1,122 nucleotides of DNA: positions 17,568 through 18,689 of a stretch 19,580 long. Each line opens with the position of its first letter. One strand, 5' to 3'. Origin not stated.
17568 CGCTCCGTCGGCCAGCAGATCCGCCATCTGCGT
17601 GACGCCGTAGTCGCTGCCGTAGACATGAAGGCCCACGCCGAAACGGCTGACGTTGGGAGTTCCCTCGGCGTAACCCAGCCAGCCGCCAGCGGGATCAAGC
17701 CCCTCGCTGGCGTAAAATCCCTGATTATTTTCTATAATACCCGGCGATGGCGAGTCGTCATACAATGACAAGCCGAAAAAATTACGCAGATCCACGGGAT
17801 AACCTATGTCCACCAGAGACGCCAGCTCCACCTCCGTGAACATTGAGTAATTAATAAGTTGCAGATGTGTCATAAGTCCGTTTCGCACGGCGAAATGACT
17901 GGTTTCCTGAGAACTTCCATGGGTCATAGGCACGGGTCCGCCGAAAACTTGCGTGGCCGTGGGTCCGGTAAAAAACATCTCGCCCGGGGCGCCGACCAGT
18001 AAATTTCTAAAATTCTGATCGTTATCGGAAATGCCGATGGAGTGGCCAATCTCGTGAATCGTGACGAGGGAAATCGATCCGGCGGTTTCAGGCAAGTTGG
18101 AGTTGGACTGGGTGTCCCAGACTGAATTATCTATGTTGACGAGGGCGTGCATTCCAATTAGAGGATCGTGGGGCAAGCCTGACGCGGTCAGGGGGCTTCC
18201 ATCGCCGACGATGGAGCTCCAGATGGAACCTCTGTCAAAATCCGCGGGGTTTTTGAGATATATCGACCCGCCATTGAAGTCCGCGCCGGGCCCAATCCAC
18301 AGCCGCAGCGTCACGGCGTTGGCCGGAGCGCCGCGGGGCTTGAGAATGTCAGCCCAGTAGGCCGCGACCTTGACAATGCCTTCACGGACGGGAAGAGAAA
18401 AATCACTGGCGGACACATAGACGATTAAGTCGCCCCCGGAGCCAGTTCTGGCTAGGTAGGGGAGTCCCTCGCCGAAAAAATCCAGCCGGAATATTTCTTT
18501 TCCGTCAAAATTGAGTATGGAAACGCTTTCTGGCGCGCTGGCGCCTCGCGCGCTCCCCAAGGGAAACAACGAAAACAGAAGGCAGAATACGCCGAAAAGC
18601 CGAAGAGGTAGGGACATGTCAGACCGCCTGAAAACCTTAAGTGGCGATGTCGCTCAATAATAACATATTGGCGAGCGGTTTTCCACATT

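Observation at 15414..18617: Autotransporter with snapalysin-type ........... zinc-site motif on a lower-GC block next to a Crp-family regulator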

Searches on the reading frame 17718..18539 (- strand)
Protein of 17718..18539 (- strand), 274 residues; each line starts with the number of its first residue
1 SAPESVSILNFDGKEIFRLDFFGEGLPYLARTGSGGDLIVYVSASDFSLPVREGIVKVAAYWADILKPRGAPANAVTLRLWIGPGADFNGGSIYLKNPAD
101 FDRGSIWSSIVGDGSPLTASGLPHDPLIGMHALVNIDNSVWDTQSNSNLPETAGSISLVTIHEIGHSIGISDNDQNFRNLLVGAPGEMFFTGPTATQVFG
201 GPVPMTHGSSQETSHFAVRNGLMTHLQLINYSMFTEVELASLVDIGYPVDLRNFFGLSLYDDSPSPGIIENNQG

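Call 18: predict_structure(alignment_id=A2)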
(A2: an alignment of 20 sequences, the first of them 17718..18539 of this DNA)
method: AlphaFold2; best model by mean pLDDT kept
length: 274 residues; sequences in the alignment: 20
mean_pLDDT: 82.4   pTM: 0.82
mean pLDDT of the five models: 82.4, 80.2, 80.0, 79.5, 78.5
residues with pLDDT >= 90: 148; 70-90: 71; 50-70: 19; < 50: 36
segments of 3 or more residues with pLDDT < 50: 141-153, 228-231, 256-274
pLDDT, mean of each block of 10 residues (from residue 1): 92 97 94 92 90 90 91 97 77 93 95 95 87 84 40 65 92 95 92 91 84 83 64 74 93 53 41 39
secondary structure, 60 per line:
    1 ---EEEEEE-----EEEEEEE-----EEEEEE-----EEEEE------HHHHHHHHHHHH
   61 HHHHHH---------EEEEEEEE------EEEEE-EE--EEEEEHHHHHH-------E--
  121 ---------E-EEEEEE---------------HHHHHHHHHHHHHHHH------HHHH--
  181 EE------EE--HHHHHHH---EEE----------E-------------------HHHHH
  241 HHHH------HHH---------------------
elements in order: E4-9 E15-21 E27-32 E38-42 H49-66 E76-83 E90-94 E100-104 H105-110 E132-137 H153-168 H175-178 H193-199 E203-205 H236-244

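Call 20: search_protein_representatives(alignment_id=A2)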
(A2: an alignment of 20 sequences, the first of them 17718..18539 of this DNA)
Query: 20 sequences, 278 profile positions. Proteins with E-value up to 0.001 (for the whole library): 702; up to 1e-10: 402; up to 1e-30: 79. The best 150 are listed.
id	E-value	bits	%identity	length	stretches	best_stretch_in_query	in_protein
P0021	6.4e-111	386.6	-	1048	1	2-278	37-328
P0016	2.5e-107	374.8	-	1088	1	2-273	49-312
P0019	6.2e-106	370.2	-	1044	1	2-278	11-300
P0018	7.3e-106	370.0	-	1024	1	2-278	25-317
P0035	2.8e-99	348.4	-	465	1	2-269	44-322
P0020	1.2e-98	346.4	-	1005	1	19-269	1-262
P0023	5.0e-86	305.0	-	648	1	2-275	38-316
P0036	2.7e-75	269.7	-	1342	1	3-278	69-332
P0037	1.3e-72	260.9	-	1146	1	5-273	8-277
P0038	3.0e-70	253.2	-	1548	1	3-278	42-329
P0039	2.0e-64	234.1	-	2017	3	3-270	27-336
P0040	9.6e-53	195.8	-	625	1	4-277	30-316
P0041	3.1e-50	187.5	-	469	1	3-268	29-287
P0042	3.8e-50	187.2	-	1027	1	3-278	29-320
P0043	6.2e-49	183.3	-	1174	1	3-275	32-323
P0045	2.9e-45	171.2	-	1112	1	2-277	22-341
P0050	5.0e-43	163.9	-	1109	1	3-275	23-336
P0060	7.7e-39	150.1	-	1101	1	3-275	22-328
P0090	8.1e-33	130.4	-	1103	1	3-268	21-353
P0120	8.7e-30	120.5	-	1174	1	3-277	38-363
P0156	1.9e-27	112.7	-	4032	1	29-271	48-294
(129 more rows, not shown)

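Call 22: list_cluster_members(proteins=[P0036, P0038, P0039, P0042, P0045, P0050, P0060, P0090, P0120, P0156])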
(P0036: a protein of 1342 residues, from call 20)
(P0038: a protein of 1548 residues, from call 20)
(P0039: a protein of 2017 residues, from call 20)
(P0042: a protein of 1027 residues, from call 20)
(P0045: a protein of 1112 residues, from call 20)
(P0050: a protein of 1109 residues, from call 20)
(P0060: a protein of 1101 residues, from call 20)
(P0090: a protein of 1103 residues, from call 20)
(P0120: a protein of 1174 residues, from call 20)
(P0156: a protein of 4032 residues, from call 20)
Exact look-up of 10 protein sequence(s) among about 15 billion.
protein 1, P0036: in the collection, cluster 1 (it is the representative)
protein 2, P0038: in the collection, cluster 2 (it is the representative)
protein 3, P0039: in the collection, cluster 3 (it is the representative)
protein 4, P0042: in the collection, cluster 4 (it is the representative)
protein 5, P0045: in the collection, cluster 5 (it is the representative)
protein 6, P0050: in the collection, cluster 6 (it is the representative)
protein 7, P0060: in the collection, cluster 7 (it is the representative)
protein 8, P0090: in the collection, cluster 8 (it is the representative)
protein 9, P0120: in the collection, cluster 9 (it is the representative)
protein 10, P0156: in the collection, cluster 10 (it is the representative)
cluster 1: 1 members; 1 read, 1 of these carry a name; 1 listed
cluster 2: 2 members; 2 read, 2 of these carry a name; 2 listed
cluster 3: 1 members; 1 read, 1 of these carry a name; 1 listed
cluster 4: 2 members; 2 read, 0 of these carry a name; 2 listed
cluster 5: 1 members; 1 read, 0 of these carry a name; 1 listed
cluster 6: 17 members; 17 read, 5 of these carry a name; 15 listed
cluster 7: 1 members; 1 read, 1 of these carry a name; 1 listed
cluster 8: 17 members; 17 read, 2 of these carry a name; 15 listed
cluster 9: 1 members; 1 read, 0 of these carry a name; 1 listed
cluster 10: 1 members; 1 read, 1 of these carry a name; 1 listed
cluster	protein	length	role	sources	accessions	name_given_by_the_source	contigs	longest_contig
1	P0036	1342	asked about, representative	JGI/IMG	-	uncharacterized protein with beta-barrel porin domain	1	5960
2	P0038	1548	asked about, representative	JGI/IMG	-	uncharacterized protein with beta-barrel porin domain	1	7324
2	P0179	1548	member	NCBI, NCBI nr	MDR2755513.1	MAG: autotransporter domain-containing protein [Planctomycetaceae bacterium] | autotransporter domain-containing protein [Planctomycetaceae bacterium]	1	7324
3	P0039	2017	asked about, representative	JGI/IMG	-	hypothetical protein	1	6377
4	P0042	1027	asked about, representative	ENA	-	-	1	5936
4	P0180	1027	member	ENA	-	-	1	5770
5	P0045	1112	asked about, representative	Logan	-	-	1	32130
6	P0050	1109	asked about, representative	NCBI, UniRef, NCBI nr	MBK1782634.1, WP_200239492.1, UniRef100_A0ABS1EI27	autotransporter outer membrane beta-barrel domain-containing protein [Advenella sp. WQ ... | Autotransporter outer membrane beta-barrel domain-containing protein n=1 Tax=Advenella ... | autotransporter outer membrane beta-barrel domain-containing protein [Advenella mandrilli]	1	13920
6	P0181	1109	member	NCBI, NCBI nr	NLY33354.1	MAG: autotransporter outer membrane beta-barrel domain-containing protein [Alcaligenaceae ... | autotransporter outer membrane beta-barrel domain-containing protein [Alcaligenaceae ...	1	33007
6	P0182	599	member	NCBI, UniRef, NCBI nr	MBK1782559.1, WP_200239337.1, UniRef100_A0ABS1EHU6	autotransporter outer membrane beta-barrel domain-containing protein [Advenella sp. WQ ... | Autotransporter outer membrane beta-barrel domain-containing protein n=2 Tax=Advenella ... | autotransporter outer membrane beta-barrel domain-containing protein [Advenella mandrilli]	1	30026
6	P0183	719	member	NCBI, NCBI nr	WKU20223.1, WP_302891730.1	autotransporter family protein [Advenella alkanexedens] | autotransporter outer membrane beta-barrel domain-containing protein [Advenella ...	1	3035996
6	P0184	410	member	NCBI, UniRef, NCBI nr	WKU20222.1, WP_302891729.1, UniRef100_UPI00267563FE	hypothetical protein [Advenella alkanexedens] | hypothetical protein n=1 Tax=Advenella alkanexedens TaxID=1481665 RepID=UPI00267563FE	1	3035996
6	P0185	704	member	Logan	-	-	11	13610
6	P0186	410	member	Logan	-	-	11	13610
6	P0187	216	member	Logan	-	-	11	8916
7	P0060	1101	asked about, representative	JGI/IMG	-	subtilase-type serine protease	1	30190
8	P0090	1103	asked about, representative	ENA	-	-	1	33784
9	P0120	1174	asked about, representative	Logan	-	-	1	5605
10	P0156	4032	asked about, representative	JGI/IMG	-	autotransporter-associated beta strand protein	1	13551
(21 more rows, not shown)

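Call 24: search_solved_structures(query=A2, max_evalue=10, show_alignments=5)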
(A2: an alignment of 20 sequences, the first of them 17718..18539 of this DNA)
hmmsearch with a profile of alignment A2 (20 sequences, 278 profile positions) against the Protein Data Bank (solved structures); distinct sequences matched with E-value up to 10: 57.
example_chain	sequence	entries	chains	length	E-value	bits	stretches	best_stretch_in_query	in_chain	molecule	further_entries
5zjk_A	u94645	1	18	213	0.068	15.8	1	151-173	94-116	Myroilysin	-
5gwd_A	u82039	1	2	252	0.077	15.6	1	151-173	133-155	Myroilysin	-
5czw_A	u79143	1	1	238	0.077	15.6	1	151-173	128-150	Myroilysin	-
1qia_A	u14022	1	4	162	0.089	15.4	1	136-173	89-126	STROMELYSIN-1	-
1qic_A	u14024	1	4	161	0.089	15.4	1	136-172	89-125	PROTEIN (STROMELYSIN-1)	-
2jnp_A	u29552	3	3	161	0.092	15.4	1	136-172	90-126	Matrix metalloproteinase-3 | Stromelysin-1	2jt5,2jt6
1caq_A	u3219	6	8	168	0.096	15.3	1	136-173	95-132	PROTEIN (STROMELYSIN-1) | STROMELYSIN-1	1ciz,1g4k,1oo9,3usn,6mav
1b8y_A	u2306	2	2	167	0.096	15.3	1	136-172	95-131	PROTEIN (STROMELYSIN-1) | Stromelysin-1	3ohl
3oho_A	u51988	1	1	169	0.096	15.3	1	136-173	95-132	Stromelysin-1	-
1hfs_A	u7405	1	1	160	0.097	15.3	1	136-172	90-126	STROMELYSIN-1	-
2d1o_A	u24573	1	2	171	0.098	15.3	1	136-173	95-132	Stromelysin-1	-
1b3d_A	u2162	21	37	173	0.099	15.2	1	136-173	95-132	STROMELYSIN-1 | PROTEIN (STROMELYSIN-1 COMPLEX) | STROMELYSIN-1 PRECURSOR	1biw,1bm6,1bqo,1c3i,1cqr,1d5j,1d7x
1ums_A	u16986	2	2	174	0.1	15.2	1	136-173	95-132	STROMELYSIN-1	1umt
1usn_A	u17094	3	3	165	0.1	15.2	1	136-172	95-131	STROMELYSIN-1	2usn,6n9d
3b8z_A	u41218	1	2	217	0.12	15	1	148-178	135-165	protein ADAMTS-5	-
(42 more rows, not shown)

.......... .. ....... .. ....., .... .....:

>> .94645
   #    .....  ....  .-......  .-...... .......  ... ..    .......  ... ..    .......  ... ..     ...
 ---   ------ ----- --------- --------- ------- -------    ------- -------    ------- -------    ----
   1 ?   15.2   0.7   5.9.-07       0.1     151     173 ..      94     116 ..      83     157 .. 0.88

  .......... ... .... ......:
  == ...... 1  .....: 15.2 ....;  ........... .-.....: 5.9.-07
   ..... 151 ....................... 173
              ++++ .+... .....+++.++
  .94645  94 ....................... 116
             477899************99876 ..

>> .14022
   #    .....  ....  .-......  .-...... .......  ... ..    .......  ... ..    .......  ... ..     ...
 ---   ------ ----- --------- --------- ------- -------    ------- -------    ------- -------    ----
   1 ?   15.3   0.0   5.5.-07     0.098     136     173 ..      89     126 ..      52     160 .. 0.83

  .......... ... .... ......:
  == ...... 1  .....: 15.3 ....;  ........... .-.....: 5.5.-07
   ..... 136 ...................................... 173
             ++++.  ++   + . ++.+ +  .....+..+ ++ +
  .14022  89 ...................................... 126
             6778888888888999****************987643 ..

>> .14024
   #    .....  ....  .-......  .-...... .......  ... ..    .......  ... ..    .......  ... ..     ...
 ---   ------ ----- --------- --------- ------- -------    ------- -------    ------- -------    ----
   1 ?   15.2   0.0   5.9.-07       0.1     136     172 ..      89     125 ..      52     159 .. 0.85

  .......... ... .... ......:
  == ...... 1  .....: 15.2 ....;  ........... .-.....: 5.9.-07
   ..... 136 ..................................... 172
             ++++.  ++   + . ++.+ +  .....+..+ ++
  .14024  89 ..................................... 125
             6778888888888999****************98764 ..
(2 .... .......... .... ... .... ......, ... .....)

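Call 32: search_protein_families(library=pfam, alignment_id=A2, max_evalue=10)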
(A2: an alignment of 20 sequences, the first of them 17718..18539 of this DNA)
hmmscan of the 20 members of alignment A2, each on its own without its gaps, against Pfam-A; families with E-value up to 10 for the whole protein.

A. member 1, window:17718-18539:- (274 aa): 3 families
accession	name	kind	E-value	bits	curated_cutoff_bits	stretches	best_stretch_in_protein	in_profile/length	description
PF00413.30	Peptidase_M10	-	0.018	15.3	24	1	139-172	94-124/159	Matrixin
PF06262.17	Zincin_1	-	0.021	15.2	22.4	1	154-174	71-91/97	Zincin-like metallopeptidase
PF12388.14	Peptidase_M57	-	0.15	12.2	21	1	157-209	134-186/212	Dual-action HEIGH metallo-peptidase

B. families by the number of members that match (of 20 scanned): 14 families
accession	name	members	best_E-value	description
PF06262.17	Zincin_1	12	0.01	Zincin-like metallopeptidase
PF00413.30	Peptidase_M10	11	0.0029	Matrixin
PF12725.13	DUF3810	10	0.023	Protein of unknown function (DUF3810)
PF13582.12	Reprolysin_3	4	0.044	Metallo-peptidase family M12B Reprolysin-like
PF01400.30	Astacin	3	0.18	Astacin (Peptidase family M12A)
PF17594.7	GP57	1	0.028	Phage Tail fiber assembly helper gene product 57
PF00258.30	Flavodoxin_1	1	0.13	Flavodoxin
PF12388.14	Peptidase_M57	1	0.15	Dual-action HEIGH metallo-peptidase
PF13688.12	Reprolysin_5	1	0.16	Metallo-peptidase family M12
PF01457.22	Peptidase_M8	1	0.17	Leishmanolysin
PF13583.11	Reprolysin_4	1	0.21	Metallo-peptidase family M12B Reprolysin-like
PF17821.6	DUF5583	1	0.21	Family of unknown function (DUF5583)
PF10023.15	Aminopep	1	0.25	Putative aminopeptidase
PF01421.25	Reprolysin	1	0.38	Reprolysin (M12B) family zinc metalloprotease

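Call 41: find_related_loci(query=A2, collection=genome_contigs, flank=6000)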
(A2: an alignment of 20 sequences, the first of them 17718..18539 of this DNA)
Query A2 (274 aa) in genome_contigs; peptide patterns used: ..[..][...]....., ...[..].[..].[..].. (x = any residue, [..] = any of these).
182 stretches matched a pattern; 129 encode a relative of the query (tblastn E <= 1e-3); the best 80 are kept; 79 distinct loci.
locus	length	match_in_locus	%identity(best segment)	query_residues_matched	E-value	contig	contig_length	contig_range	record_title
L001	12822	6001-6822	62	1-274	7e-112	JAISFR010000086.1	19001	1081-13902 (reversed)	MAG: Candidatus Adiutrix sp. isolate Gx485_bin45 k119_717381, whole genome shotgun sequence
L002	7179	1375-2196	61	1-274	6e-111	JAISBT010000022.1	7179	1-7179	MAG: Deltaproteobacteria bacterium isolate Gx481_bin32 k119_573962, whole genome shotgun sequence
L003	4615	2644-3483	61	1-274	2e-108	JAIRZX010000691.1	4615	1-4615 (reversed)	MAG: Deltaproteobacteria bacterium isolate Gx481_bin110 k119_5069970, whole genome shotgun sequence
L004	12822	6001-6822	60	1-274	2e-106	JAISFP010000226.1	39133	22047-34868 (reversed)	MAG: Deltaproteobacteria bacterium isolate Gx485_bin40 k119_3122163, whole genome shotgun sequence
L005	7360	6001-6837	51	1-263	1e-88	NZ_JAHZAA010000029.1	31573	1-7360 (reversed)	MAG: Desulfovibrio sp. isolate HRGM_Genome_1641 HRGM_Genome_1641_29, whole genome shotgun sequence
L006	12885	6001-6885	49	1-265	2e-85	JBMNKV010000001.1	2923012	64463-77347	MAG: Desulfobulbus sp. isolate SBF912LR0FQ0009 contig_61008, whole genome shotgun sequence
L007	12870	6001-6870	43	4-274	4e-69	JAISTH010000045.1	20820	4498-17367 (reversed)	MAG: Desulfovibrio sp. isolate Md513_bin130 k119_1356505, whole genome shotgun sequence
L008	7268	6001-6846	44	1-267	7e-66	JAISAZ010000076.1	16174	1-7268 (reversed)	MAG: Accumulibacter sp. isolate Gx481_bin178 k119_745558, whole genome shotgun sequence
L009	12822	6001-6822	53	5-274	1e-87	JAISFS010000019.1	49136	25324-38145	MAG: Deltaproteobacteria bacterium isolate Gx485_bin53 k119_5094687, whole genome shotgun sequence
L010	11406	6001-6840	40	4-274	4e-61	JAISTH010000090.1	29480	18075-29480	MAG: Desulfovibrio sp. isolate Md513_bin130 k119_1549955, whole genome shotgun sequence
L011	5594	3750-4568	38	1-262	3e-51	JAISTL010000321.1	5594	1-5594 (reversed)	MAG: Methylobacteriaceae bacterium isolate Md513_bin137 k119_1609429, whole genome shotgun sequence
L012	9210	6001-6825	36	7-262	7e-51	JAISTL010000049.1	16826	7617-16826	MAG: Methylobacteriaceae bacterium isolate Md513_bin137 k119_642367, whole genome shotgun sequence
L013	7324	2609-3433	36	8-263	8e-39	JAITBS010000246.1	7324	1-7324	MAG: Planctomycetaceae bacterium isolate Ncb351_bin97 k119_4120940, whole genome shotgun sequence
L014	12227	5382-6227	31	7-265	2e-25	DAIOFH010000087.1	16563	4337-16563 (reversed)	MAG TPA_asm: Planctomycetota bacterium isolate CTOTU14820 NODE_591_length_16563_cov_13.428459, whole genome shotgun sequ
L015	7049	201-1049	27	1-260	3e-23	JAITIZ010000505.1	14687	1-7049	MAG: Planctomycetaceae bacterium isolate Pcl387_bin141 k119_2948216, whole genome shotgun sequence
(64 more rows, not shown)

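Call 54: fold_search(model_id=the predicted structure, library=pdb)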
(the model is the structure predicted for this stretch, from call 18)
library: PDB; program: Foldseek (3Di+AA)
matches with E <= 10: 206; with E <= 0.001: 0
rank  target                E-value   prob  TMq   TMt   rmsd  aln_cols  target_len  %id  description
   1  2wo9_C                2.1e-02  0.57  0.19  0.29  11.8       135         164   20  MMP12 complex with a beta hydroxy carboxylic acid (released 2009-09-08)
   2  2n8r_A                4.6e-02  0.47  0.19  0.30  12.4       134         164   19  Productive complex between MMP-12 and synthetic triple-helical collagen, revealed through paramagnetic NMR (released 2016-02-24)
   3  5uwl_B                5.6e-02  0.82  0.32  0.50   6.1       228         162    9  Matrix metalloproteinase-13 complexed with selective inhibitor compound (S)-17a (released 2017-07-12)
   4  4jp4_A                5.9e-02  0.57  0.28  0.43  11.0       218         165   13  Mmp13 in complex with a reverse hydroxamate Zn-binder (released 2014-03-05)
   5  5uwk_A                7.1e-02  0.60  0.29  0.45  10.9       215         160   13  Matrix metalloproteinase-13 complexed with selective inhibitor compound (S)-10a (released 2017-07-12)
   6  5uwn_D                7.6e-02  0.41  0.25  0.39  11.3       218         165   15  Matrix metalloproteinase-13 complexed with selective inhibitor compound 10d (released 2017-07-12)
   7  5b5o_A                8.6e-02  0.54  0.29  0.44   7.6       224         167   12  Crystal structure of the catalytic domain of MMP-13 complexed with N-phenyl-4-((4H-1,2,4-triazol-3-ylsulfanyl)methyl)- (released 2017-01-18)
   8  2ozr_E                9.1e-02  0.63  0.31  0.47   7.1       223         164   12  MMP13 Catalytic Domain Complexed with 4-{[1-methyl-2,4-dioxo-6-(3-phenylprop-1-yn-1-yl)-1,4-dihydroquinazolin-3(2H)-yl (released 2007-07-24)
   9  2wo8_A                9.1e-02  0.54  0.20  0.32   6.8       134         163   16  MMP12 complex with a beta hydroxy carboxylic acid (released 2009-09-08)
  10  456c_A                9.7e-02  0.47  0.21  0.34  11.6       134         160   19  CRYSTAL STRUCTURE OF COLLAGENASE-3 (MMP-13) COMPLEXED TO A DIPHENYL-ETHER SULPHONE BASED HYDROXAMIC ACID (released 1999-08-06)
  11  1you_B                9.7e-02  0.30  0.18  0.28  10.6       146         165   16  Crystal structure of the catalytic domain of MMP-13 complexed with a potent pyrimidinetrione inhibitor (released 2005-03-15)
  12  4r5x                  1.0e-01  0.60  0.24  0.09   7.5       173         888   14  Structure of the m1 alanylaminopeptidase from malaria complexed with a hydroxamic acid-based inhibitor (released 2014-10-29)
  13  456c_B                1.1e-01  0.38  0.20  0.32  12.0       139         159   18  CRYSTAL STRUCTURE OF COLLAGENASE-3 (MMP-13) COMPLEXED TO A DIPHENYL-ETHER SULPHONE BASED HYDROXAMIC ACID (released 1999-08-06)
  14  1cgl_B                1.1e-01  0.35  0.21  0.32   6.4       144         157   12  Structure of the catalytic domain of fibroblast collagenase complexed with an inhibitor (released 1995-02-27)
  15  4qhp                  1.2e-01  0.63  0.26  0.10   6.1       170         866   10  Crystal structure of Aminopeptidase N in complex with the phosphinic dipeptide analogue LL-(R,S)-hPheP[CH2]Phe(4-CH2NH2) (released 2014-09-24)
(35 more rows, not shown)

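Call 59: search_protein_families(library=pfam, alignment_id=A4, max_evalue=0.001)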
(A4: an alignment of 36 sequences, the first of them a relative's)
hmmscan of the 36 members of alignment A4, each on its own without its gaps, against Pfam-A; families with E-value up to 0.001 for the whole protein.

A. member 1, P0036 (1342 aa): 1 family
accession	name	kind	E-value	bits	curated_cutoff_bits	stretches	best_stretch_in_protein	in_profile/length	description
PF03797.25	Autotransporter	-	2e-41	142.9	26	1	1071-1322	1-255/255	Autotransporter beta-domain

B. families by the number of members that match (of 36 scanned): 1 family
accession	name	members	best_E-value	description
PF03797.25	Autotransporter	21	1.6e-42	Autotransporter beta-domain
